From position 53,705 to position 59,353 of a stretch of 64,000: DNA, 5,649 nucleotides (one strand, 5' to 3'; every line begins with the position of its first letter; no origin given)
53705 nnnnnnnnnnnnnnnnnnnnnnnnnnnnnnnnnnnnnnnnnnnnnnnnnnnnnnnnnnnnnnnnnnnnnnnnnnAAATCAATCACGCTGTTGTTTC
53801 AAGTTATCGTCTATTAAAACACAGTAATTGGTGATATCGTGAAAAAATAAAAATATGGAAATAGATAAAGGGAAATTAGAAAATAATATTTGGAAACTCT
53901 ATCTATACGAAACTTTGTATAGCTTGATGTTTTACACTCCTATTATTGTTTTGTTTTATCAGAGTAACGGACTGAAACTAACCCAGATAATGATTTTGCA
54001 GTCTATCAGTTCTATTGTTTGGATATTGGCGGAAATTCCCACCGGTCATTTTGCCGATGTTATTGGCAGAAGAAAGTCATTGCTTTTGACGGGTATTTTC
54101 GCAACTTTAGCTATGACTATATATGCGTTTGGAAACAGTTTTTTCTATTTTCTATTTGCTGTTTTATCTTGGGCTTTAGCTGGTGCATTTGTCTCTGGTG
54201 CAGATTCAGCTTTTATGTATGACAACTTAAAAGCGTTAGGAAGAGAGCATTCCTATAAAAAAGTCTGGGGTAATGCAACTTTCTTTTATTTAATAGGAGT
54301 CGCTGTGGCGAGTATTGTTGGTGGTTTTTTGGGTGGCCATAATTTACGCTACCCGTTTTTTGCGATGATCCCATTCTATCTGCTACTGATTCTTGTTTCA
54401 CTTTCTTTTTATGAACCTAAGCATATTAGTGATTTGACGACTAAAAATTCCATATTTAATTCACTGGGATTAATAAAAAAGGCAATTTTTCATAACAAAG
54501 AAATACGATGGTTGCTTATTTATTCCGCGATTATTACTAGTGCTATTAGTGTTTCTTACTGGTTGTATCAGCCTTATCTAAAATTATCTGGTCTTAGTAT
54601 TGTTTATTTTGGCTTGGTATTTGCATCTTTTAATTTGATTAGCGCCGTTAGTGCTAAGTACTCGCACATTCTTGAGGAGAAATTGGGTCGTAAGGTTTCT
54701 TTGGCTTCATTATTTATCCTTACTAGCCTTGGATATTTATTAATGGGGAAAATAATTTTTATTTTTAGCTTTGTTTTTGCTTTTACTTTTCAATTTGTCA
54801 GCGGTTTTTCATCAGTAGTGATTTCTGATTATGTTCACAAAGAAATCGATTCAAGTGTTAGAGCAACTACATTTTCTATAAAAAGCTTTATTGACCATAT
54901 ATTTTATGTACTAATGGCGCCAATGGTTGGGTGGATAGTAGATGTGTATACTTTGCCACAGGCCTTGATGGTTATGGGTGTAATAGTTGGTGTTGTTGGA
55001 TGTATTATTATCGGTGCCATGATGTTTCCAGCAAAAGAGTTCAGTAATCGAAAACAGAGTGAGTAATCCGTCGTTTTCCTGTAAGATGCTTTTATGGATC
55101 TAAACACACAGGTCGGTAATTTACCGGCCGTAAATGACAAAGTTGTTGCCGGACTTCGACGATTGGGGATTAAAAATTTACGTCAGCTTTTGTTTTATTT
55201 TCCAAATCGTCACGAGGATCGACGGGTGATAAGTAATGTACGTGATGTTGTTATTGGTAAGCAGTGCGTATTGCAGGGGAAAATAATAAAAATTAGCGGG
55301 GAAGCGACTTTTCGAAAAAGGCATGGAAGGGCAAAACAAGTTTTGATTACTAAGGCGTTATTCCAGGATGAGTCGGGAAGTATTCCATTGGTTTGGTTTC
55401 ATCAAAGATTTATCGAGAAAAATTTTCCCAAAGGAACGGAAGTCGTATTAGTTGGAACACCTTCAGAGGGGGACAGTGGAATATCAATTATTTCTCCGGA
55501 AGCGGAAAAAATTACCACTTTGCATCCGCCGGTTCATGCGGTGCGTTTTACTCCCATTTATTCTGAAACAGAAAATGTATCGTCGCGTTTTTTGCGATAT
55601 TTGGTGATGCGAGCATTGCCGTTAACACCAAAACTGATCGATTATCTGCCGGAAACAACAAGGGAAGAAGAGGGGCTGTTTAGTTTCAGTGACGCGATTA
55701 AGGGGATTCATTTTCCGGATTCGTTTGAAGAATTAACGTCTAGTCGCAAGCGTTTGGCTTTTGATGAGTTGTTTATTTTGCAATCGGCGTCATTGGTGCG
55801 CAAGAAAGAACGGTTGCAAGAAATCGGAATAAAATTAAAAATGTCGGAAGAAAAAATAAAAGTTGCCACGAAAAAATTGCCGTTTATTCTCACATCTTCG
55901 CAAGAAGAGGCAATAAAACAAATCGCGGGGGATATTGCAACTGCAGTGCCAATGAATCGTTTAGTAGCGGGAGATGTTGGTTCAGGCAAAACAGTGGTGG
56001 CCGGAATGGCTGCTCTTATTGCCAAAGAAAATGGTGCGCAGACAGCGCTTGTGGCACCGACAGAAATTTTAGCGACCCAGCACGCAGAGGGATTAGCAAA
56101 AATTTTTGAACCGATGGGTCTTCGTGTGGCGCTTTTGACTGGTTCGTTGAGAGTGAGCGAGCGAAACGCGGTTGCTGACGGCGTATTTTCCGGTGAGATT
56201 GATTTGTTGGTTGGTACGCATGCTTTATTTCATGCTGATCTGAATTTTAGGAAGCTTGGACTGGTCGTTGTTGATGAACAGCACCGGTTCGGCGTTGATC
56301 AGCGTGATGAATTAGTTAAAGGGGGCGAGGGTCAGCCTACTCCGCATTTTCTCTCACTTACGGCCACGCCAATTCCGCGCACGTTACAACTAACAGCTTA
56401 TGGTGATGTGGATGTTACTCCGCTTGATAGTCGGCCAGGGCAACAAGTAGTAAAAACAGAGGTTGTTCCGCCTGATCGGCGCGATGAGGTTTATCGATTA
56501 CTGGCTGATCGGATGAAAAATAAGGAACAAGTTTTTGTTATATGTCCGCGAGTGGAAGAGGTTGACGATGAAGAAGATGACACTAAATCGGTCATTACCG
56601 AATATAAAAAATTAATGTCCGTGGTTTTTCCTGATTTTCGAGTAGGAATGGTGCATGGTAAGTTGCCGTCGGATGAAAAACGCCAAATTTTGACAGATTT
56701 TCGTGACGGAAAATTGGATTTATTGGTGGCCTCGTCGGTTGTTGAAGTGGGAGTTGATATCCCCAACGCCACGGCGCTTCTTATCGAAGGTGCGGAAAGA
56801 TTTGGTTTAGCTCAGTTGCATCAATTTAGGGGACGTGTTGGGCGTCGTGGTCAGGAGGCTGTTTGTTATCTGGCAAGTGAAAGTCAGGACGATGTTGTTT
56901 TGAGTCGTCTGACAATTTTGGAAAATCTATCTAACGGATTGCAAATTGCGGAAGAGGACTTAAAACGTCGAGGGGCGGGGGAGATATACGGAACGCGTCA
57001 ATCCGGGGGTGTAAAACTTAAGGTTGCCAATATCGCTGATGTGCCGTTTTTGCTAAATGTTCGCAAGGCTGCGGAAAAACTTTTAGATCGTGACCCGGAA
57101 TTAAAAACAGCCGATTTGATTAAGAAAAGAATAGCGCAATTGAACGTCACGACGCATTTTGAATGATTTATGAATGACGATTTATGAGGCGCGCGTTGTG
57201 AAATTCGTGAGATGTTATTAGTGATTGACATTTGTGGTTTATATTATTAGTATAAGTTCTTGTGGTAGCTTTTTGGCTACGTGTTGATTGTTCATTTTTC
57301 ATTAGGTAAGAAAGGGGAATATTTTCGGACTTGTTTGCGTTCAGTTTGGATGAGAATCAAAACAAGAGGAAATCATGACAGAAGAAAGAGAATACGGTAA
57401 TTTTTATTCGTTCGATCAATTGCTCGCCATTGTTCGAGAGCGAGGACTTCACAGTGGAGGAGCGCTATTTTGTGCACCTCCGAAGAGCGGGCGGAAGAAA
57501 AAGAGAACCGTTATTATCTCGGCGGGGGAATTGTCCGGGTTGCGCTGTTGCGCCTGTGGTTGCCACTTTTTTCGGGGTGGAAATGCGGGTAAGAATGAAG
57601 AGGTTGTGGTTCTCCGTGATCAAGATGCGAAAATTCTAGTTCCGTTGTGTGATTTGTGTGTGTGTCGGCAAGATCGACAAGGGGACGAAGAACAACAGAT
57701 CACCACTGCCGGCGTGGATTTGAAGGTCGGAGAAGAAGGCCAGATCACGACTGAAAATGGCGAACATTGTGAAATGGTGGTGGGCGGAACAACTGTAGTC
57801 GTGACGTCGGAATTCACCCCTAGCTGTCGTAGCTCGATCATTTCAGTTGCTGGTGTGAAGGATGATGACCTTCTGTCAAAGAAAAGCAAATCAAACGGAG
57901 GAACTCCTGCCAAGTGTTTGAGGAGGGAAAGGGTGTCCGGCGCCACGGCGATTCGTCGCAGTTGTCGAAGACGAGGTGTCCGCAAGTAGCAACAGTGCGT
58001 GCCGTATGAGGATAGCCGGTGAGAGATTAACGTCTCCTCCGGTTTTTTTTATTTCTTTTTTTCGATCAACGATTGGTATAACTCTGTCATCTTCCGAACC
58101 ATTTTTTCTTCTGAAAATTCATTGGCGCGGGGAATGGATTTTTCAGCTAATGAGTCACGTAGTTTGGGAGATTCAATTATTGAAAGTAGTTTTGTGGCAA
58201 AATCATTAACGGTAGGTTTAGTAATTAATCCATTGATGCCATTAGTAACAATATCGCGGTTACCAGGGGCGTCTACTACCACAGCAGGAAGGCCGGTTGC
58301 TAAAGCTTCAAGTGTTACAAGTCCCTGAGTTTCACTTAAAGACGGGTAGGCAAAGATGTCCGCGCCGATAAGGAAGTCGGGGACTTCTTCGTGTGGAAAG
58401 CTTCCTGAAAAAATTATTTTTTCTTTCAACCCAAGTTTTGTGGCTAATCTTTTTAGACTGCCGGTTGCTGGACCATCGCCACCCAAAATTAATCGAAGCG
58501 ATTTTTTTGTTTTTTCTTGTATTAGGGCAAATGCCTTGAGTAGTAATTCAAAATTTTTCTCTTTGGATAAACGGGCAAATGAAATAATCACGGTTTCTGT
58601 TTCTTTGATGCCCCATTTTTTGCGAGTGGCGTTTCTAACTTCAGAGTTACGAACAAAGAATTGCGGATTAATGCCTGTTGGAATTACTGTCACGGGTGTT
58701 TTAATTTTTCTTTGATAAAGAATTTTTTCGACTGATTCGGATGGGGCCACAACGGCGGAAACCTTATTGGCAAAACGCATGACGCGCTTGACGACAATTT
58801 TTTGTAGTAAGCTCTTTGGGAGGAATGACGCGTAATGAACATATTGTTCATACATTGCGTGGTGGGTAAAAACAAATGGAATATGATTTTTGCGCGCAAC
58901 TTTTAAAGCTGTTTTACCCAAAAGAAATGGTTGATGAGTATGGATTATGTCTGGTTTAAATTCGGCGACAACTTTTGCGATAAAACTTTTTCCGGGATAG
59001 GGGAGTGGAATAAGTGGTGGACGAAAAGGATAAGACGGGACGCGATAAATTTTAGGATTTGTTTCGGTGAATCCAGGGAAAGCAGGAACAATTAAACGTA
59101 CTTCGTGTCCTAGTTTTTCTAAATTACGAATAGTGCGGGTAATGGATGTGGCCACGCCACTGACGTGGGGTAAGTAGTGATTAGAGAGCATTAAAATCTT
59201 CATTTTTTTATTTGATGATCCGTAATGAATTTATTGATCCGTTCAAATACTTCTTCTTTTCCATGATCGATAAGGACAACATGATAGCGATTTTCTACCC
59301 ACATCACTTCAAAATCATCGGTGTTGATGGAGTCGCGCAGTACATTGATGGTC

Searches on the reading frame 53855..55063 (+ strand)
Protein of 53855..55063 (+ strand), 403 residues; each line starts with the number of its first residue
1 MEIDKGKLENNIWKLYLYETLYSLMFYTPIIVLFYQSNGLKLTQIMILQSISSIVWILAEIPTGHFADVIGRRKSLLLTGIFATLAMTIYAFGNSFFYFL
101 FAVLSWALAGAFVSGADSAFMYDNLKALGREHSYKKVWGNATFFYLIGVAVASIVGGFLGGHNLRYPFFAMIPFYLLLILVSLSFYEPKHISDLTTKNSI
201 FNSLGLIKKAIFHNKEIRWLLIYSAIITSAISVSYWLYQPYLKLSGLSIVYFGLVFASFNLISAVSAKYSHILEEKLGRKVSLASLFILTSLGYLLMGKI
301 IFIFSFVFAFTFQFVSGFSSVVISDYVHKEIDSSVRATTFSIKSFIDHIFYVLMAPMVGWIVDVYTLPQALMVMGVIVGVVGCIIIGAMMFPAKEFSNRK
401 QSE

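Call 54: search_protein_families(library=pfam, proteins=[window:53855-55063:+], max_evalue=1)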
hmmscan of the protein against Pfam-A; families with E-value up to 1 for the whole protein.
window:53855-55063:+ (403 aa): 3 families
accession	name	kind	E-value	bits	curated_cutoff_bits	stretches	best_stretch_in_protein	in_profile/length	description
PF07690.21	MFS_1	-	4e-27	95.5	33.4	2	23-341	11-333/347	Major Facilitator Superfamily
PF12832.13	MFS_1_like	-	6.3e-07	29.2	25.2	1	28-342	19-341/373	MFS_1 like family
PF00083.30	Sugar_tr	-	0.12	11.6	22.3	2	248-322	44-118/452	Sugar (and other) transporter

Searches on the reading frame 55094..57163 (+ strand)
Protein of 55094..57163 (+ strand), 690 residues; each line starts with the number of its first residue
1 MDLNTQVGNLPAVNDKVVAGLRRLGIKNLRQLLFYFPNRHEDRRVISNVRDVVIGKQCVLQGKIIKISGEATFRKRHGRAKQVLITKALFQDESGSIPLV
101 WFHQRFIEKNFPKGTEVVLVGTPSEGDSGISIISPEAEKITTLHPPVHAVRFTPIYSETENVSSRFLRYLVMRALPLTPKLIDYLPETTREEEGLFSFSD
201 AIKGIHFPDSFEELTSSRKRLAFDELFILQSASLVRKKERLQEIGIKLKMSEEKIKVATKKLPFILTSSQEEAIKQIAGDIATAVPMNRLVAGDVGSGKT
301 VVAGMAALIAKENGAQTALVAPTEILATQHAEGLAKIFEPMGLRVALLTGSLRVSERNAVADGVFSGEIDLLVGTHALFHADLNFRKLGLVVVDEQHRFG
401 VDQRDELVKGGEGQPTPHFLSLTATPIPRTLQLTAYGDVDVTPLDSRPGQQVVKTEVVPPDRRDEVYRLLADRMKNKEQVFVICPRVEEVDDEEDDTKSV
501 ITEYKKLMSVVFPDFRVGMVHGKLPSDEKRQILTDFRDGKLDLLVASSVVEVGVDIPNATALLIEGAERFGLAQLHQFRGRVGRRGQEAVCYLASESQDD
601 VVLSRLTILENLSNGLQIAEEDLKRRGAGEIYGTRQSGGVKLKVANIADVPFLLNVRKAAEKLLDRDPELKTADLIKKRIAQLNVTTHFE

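Call 54: search_protein_families(library=pfam, proteins=[window:55094-57163:+], max_evalue=1)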
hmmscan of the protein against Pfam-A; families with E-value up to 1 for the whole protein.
window:55094-57163:+ (690 aa): 14 families
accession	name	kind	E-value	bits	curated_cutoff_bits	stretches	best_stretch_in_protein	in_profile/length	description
PF00270.35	DEAD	-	3.3e-24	85.9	26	1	267-432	1-165/167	DEAD/DEAH box helicase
PF00271.37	Helicase_C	-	6.1e-24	84.8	23.5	2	464-586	4-110/110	Helicase conserved C-terminal domain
PF17191.10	RecG_wedge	-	1.4e-22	80.4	23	1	18-176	13-160/162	RecG wedge domain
PF19833.4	RecG_dom3_C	-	1.2e-11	44.9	26.8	1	614-681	3-74/87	ATP-dependent DNA helicase RecG, domain 3, C-terminal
PF04851.21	ResIII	-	1.1e-09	38.8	22.5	1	266-426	4-162/164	Type III restriction enzyme, res subunit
PF07517.20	SecA_DEAD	-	3.2e-05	23.8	24.6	1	286-359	90-163/290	SecA DEAD-like domain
PF13604.12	AAA_30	-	7e-05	23.1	27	1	266-409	2-110/191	AAA domain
PF01336.31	tRNA_anti-codon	-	7.1e-05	23.1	27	1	89-139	21-74/75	OB-fold nucleic acid binding domain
PF22590.2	Cas3-like_C_2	-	0.013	16.2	27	1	514-585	29-104/106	CRISPR-associated nuclease/helicase Cas3, C-terminal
PF16203.11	ERCC3_RAD25_C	-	0.037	13.8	27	1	518-583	83-149/248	ERCC3/RAD25/XPB C-terminal helicase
PF13191.12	AAA_16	-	0.051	14.5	32.6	1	271-350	9-85/167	AAA ATPase domain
PF00176.29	SNF2-rel_dom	-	0.058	12.9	24.9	1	287-432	18-169/290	SNF2-related domain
PF13245.12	AAA_19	-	0.14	12.8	25.1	0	288-334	13-61/134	AAA domain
PF21717.2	DTX3L_a-b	-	0.41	11.1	27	0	476-506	14-43/62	DTX3L, alpha/beta domain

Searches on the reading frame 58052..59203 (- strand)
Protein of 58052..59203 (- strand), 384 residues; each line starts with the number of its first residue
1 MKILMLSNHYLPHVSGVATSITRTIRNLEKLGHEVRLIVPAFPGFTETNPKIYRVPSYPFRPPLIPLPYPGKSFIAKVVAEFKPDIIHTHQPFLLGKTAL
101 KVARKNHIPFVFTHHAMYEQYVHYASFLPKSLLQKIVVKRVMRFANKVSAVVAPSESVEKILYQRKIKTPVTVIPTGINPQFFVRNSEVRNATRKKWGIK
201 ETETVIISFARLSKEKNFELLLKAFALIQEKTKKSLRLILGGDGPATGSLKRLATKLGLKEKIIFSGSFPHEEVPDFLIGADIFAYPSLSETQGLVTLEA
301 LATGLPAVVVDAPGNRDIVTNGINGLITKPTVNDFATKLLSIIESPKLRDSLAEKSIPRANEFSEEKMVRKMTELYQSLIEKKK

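Call 8: search_protein_families(library=pfam, proteins=[window:58052-59203:-], max_evalue=0.1)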
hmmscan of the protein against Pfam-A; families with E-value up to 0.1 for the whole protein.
window:58052-59203:- (384 aa): 8 families
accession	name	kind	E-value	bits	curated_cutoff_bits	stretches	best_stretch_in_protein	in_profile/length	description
PF00534.26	Glycos_transf_1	-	2.2e-42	145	26.4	1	190-356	2-169/172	Glycosyl transferases group 1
PF13439.12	Glyco_transf_4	-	7e-35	121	28.5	1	14-181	1-169/170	Glycosyltransferase Family 4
PF13692.12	Glyco_trans_1_4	-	4.4e-30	105.3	27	1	204-344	2-141/142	Glycosyl transferases group 1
PF13579.12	Glyco_trans_4_4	-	3.3e-17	63.7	29.7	1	15-177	1-158/158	Glycosyl transferase 4-like domain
PF20706.3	GT4-conflict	-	2.1e-07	30.7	26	1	80-320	78-321/385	Family 4 Glycosyltransferase in conflict systems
PF08323.17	Glyco_transf_5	-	1.2e-06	28.9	22.7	1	2-49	1-50/239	Starch synthase catalytic domain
PF13477.12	Glyco_trans_4_2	-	0.00016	22.3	23.4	1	2-147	1-134/139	Glycosyl transferase 4-like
PF22108.1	TFIIB_C_2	-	0.019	16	26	1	93-148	47-102/106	Transcription factor IIB C-terminal module 2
